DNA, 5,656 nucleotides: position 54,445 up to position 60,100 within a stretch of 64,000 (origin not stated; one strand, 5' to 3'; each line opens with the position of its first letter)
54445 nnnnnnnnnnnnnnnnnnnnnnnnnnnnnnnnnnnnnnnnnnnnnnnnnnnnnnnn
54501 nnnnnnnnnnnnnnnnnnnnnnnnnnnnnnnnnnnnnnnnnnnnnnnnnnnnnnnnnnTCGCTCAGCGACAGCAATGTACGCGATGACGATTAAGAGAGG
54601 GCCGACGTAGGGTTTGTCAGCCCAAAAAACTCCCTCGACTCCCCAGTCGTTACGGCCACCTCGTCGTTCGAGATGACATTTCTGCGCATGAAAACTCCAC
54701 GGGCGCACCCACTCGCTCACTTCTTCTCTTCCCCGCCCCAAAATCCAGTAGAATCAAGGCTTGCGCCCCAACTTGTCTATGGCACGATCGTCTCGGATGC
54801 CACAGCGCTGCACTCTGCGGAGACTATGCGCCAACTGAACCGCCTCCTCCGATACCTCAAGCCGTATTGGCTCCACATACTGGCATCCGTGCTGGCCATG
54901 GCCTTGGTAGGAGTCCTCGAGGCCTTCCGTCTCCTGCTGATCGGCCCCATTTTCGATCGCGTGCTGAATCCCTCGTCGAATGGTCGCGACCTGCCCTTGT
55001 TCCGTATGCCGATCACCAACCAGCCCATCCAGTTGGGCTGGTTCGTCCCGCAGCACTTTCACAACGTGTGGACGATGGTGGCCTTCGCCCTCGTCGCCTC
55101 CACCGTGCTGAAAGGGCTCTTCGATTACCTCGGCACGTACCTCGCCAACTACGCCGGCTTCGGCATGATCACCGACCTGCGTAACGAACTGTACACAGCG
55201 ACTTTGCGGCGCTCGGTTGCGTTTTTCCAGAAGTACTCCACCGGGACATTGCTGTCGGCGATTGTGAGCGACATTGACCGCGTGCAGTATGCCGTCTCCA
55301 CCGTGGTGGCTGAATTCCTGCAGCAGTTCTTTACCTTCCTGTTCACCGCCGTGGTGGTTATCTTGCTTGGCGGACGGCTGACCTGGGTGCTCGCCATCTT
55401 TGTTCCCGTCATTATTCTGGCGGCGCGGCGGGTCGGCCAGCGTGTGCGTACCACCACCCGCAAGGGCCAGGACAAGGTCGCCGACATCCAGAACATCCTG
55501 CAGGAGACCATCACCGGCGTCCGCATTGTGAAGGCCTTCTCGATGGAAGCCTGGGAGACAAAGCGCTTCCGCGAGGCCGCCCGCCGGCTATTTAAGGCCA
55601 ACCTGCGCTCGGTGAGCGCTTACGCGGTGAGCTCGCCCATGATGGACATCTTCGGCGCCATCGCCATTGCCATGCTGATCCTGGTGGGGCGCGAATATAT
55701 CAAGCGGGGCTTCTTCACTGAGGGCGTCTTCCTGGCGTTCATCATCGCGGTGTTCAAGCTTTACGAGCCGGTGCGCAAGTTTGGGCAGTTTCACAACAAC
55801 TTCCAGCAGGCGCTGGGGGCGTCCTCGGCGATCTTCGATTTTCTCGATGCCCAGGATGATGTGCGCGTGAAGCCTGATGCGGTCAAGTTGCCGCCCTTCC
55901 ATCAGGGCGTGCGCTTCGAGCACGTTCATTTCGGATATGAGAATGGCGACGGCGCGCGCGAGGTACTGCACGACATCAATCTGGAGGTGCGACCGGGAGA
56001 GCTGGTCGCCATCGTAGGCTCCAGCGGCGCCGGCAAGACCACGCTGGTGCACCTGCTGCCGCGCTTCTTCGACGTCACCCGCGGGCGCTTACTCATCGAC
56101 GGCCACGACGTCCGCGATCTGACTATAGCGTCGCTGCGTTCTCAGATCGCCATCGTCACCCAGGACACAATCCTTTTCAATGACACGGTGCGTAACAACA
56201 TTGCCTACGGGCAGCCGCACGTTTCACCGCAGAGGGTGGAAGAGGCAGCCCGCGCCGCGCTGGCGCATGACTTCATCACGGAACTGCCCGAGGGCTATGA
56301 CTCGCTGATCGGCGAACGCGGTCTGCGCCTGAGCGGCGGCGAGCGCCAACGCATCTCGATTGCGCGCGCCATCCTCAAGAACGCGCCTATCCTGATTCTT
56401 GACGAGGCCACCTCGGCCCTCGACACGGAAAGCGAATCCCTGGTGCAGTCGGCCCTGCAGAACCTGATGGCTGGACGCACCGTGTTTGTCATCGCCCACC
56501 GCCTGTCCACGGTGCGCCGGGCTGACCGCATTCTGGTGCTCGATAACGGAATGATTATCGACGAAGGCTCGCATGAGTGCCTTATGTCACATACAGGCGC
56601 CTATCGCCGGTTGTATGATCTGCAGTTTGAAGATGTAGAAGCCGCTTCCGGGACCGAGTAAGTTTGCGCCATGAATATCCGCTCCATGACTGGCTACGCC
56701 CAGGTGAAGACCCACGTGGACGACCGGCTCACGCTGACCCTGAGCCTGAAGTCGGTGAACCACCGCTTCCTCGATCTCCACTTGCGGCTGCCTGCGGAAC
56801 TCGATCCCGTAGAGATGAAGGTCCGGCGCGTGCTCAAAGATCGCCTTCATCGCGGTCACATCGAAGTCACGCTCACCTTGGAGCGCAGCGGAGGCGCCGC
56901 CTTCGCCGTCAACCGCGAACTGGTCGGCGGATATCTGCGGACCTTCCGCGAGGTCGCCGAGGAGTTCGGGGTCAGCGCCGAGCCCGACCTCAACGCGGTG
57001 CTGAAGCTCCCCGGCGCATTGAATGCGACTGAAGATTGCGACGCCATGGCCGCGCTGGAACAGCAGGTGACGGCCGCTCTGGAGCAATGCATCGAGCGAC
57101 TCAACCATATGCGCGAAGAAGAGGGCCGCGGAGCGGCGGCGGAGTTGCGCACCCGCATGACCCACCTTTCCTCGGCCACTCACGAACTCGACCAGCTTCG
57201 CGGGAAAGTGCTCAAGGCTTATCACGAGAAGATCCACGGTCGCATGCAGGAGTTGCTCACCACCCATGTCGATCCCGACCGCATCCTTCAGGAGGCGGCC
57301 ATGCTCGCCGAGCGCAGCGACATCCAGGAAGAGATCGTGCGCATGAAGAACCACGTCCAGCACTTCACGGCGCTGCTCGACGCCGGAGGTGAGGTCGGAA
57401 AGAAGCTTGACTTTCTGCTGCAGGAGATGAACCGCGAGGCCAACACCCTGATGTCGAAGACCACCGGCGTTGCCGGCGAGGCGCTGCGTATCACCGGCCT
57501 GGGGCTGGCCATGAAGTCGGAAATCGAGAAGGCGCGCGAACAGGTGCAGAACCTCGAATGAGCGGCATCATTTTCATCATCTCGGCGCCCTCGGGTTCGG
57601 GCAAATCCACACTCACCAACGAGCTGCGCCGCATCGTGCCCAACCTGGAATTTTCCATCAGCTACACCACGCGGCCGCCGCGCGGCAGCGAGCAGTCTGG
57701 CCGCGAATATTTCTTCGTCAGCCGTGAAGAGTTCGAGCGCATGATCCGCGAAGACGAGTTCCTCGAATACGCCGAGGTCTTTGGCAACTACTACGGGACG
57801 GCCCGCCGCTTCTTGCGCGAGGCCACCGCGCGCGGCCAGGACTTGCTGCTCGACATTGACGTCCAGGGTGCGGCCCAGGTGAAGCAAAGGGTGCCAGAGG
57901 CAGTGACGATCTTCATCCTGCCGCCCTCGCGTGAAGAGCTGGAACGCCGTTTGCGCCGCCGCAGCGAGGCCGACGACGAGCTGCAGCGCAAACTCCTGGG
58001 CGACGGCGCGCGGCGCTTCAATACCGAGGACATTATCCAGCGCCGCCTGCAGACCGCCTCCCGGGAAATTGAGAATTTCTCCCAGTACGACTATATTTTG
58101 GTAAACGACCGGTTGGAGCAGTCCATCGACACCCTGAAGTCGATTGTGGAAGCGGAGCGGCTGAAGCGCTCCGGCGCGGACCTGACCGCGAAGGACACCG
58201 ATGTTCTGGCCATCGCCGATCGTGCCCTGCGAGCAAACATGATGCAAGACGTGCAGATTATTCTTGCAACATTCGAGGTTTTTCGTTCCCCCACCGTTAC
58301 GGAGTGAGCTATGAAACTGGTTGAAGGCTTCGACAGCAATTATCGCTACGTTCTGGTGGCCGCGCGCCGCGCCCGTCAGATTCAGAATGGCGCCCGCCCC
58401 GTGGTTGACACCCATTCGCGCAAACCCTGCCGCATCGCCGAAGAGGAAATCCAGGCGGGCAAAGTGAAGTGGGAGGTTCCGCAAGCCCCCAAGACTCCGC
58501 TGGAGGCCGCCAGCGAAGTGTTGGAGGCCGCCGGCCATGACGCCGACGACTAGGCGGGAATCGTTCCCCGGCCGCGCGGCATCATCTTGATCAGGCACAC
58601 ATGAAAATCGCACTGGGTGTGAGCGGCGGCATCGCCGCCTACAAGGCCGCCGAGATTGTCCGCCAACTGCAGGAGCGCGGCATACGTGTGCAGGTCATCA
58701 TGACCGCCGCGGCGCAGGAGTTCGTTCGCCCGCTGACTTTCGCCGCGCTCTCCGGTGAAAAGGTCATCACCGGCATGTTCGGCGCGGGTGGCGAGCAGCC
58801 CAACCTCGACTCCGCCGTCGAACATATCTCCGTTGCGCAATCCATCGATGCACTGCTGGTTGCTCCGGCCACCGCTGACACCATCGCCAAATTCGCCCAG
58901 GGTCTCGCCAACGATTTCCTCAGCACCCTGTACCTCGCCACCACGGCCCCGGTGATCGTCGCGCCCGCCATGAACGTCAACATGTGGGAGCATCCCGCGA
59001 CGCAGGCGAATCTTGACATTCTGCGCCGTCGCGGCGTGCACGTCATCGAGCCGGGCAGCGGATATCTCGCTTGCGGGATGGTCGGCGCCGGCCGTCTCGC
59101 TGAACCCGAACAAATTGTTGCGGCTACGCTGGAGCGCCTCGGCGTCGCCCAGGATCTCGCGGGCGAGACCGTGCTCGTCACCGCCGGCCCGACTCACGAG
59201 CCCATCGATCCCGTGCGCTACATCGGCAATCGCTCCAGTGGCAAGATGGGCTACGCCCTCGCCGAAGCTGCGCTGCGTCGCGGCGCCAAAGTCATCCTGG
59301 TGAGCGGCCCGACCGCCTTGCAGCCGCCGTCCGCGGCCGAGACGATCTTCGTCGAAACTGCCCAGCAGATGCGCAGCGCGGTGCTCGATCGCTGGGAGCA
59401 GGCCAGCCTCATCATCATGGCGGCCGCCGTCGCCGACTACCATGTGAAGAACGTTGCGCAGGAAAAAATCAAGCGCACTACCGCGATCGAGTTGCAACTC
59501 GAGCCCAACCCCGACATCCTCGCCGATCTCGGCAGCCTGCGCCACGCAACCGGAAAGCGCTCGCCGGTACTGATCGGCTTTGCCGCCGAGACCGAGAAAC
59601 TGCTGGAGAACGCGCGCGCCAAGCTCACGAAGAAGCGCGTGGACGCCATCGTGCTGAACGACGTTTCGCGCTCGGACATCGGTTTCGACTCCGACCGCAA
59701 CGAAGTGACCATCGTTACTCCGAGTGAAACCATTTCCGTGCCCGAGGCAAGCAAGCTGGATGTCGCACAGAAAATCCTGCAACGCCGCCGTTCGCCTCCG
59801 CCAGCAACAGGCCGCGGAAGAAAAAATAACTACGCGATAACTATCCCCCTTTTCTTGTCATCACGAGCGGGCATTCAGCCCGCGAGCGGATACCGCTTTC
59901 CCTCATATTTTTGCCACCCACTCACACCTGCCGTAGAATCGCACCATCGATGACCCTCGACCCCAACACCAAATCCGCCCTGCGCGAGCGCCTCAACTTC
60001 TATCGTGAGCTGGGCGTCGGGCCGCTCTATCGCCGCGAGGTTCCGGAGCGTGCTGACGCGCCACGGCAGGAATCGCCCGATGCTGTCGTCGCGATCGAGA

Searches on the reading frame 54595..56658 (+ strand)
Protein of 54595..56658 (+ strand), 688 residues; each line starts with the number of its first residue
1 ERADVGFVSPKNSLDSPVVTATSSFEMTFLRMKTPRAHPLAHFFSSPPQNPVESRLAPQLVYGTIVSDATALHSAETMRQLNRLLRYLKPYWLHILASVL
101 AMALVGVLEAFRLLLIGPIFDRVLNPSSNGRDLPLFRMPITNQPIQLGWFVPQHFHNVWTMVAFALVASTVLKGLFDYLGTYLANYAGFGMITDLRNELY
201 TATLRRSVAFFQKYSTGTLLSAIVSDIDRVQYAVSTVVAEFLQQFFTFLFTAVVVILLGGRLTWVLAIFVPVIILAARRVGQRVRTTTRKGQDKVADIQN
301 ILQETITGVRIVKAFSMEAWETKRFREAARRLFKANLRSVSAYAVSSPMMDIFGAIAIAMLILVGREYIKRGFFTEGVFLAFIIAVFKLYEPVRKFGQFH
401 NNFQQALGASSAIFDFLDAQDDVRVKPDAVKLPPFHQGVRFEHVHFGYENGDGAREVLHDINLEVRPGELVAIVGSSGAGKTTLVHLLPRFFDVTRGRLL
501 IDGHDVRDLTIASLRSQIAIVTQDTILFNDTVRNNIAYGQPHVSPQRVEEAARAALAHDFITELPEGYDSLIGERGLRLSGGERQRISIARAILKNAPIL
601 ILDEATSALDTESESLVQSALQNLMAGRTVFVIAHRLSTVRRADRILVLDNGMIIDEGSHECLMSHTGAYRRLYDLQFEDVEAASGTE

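Call 18: search_protein_families(library=pfam, proteins=[window:54595-56658:+], max_evalue=0.01)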
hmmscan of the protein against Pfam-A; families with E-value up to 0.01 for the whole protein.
window:54595-56658:+ (688 aa): 6 families
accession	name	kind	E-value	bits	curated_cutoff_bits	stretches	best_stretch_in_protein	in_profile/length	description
PF00664.28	ABC_membrane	-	3e-39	135.8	28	1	97-383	3-264/274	ABC transporter transmembrane region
PF00005.33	ABC_tran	-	1.3e-32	113.8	25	1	458-607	1-137/137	ABC transporter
PF02463.25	SMC_N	-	1.6e-08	34.7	40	1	498-647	110-209/220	RecF/RecN/SMC N terminal domain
PF13191.12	AAA_16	-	8.5e-05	23.5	32.6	1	466-632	23-166/167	AAA ATPase domain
PF13401.12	AAA_22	-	0.0033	18.2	27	0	469-609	6-96/130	AAA domain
PF06414.18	Zeta_toxin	-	0.0069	16.3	22.3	0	470-509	18-57/199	Zeta toxin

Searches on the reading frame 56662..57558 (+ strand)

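Call 18: search_protein_families(library=pfam, proteins=[window:56662-57558:+], max_evalue=0.01)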
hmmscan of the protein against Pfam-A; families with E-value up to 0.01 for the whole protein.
window:56662-57558:+ (299 aa): 3 families
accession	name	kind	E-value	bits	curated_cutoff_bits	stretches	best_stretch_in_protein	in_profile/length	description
PF03755.18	YicC-like_N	-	4.1e-41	141.4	25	1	6-156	1-152/156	Endoribonuclease YicC-like, N-terminal region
PF08340.16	YicC-like_C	-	6.1e-39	133.3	27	1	179-299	4-120/120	Endoribonuclease YicC-like, C-terminal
PF15186.11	TEX13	-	0.0015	18.7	27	1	130-186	93-149/150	Testis-expressed sequence 13 protein family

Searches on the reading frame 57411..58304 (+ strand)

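Call 18: search_protein_families(library=pfam, proteins=[window:57411-58304:+], max_evalue=0.01)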
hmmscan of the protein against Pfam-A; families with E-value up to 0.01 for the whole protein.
window:57411-58304:+ (298 aa): 4 families
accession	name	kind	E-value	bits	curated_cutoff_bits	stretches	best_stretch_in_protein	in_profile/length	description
PF00625.27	Guanylate_kin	-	6.5e-47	160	25.2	1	55-249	5-182/182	Guanylate kinase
PF13671.12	AAA_33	-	0.00033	21.4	27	1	60-200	7-137/143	AAA domain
PF13238.12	AAA_18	-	0.0008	20.3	29.4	1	56-191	2-118/128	AAA domain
PF02223.23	Thymidylate_kin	-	0.0022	18.2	27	0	62-94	6-37/185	Thymidylate kinase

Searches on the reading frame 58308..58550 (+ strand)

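Call 18: search_protein_families(library=pfam, proteins=[window:58308-58550:+], max_evalue=0.01)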
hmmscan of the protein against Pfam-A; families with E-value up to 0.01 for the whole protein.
window:58308-58550:+ (81 aa): 1 family
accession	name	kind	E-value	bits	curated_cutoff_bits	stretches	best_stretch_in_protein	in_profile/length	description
PF01192.27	RNA_pol_Rpb6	-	1.2e-13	51.3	26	1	4-54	2-52/53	RNA polymerase Rpb6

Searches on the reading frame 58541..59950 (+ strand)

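Call 18: search_protein_families(library=pfam, proteins=[window:58541-59950:+], max_evalue=0.01)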
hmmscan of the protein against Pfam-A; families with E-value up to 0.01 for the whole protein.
window:58541-59950:+ (470 aa): 2 families
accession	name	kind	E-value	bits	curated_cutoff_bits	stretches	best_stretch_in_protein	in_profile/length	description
PF04127.22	DFP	-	1.2e-72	244.1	22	1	206-392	1-186/186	DNA/pantothenate metabolism flavoprotein C-terminal domain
PF02441.25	Flavoprotein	-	2.9e-35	121.7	22.7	1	21-199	1-161/162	Flavoprotein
